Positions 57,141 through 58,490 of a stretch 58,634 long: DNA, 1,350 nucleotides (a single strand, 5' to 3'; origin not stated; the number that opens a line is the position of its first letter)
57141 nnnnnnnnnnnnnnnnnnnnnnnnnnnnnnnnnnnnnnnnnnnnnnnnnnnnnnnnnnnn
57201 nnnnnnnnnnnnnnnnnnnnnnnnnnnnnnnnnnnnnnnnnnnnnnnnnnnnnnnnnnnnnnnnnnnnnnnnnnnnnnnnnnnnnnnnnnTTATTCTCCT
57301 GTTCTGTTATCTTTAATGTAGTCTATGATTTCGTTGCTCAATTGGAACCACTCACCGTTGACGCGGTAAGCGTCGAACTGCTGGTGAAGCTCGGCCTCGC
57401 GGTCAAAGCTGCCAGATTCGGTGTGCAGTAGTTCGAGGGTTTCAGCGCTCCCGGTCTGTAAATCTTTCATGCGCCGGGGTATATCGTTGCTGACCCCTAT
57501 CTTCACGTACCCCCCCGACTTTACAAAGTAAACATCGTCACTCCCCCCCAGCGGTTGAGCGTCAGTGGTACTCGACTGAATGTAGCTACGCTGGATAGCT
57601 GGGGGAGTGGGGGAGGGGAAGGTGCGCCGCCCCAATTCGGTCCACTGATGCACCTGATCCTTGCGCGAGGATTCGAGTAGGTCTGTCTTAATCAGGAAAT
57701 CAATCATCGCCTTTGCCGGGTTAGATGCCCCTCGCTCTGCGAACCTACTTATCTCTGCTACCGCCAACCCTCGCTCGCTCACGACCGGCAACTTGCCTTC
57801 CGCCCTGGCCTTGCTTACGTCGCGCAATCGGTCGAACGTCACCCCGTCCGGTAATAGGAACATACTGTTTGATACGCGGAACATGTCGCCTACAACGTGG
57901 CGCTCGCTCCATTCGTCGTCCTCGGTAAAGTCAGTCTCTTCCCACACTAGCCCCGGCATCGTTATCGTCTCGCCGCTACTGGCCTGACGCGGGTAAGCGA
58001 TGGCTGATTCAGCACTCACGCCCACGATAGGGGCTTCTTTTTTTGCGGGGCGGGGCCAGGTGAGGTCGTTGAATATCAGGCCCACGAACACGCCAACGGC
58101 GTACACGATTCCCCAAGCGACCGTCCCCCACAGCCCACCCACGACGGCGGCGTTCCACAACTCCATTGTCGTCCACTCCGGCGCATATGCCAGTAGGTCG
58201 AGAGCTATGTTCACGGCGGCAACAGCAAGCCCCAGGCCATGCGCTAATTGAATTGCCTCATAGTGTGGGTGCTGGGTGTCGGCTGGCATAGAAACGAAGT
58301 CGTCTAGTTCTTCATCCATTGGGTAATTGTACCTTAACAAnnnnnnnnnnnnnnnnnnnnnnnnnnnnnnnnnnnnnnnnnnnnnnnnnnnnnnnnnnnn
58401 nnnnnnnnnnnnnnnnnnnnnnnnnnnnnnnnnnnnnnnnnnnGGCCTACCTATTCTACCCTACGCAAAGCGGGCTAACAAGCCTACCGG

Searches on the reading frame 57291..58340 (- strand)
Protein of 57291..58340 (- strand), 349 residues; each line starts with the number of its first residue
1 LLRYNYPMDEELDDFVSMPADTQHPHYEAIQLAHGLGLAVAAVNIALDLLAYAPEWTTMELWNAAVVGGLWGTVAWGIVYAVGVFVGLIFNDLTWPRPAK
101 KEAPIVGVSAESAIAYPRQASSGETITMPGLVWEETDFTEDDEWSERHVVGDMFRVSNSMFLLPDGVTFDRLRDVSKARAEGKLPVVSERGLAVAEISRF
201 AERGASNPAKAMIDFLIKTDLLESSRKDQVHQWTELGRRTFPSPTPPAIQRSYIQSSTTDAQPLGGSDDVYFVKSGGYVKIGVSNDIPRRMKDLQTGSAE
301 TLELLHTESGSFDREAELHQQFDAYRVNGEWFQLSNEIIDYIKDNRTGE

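Call 12: search_protein_families(library=pfam, proteins=[window:57291-58340:-], max_evalue=0.01)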
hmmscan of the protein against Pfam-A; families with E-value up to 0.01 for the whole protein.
window:57291-58340:- (349 aa): 2 families
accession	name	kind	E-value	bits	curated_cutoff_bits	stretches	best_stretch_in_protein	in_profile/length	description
PF13455.12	MUG113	-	6.2e-12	46.4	22.3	1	279-341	1-68/73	Meiotically up-regulated gene 113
PF10544.15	T5orf172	-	1.1e-08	35.9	20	1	274-341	10-95/101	T5orf172 domain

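Call 14: search_protein_families(library=phrogs, proteins=[window:57291-58340:-], max_evalue=0.01)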
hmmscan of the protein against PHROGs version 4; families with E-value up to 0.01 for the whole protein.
window:57291-58340:- (349 aa): 8 families
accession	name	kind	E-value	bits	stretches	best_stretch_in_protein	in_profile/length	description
phrog_8130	-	unknown function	8.8e-20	72.1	1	251-343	163-260/434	-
phrog_4284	-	unknown function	1.8e-15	58.1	1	274-344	93-163/171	-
phrog_8604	-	unknown function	4.4e-09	37.3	1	268-343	125-195/200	-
phrog_5032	-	unknown function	6.3e-07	30.2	1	277-344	90-166/178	-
phrog_681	-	DNA, RNA and nucleotide metabolism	8.9e-06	25.6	1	268-343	440-533/576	endonuclease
phrog_17889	-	DNA, RNA and nucleotide metabolism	2.8e-05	24.7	1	275-346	70-146/157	endonuclease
phrog_33921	-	unknown function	0.0011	19.8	1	276-342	78-143/160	-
phrog_18411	-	DNA, RNA and nucleotide metabolism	0.0033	18.1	1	278-338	16-79/236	homing endonuclease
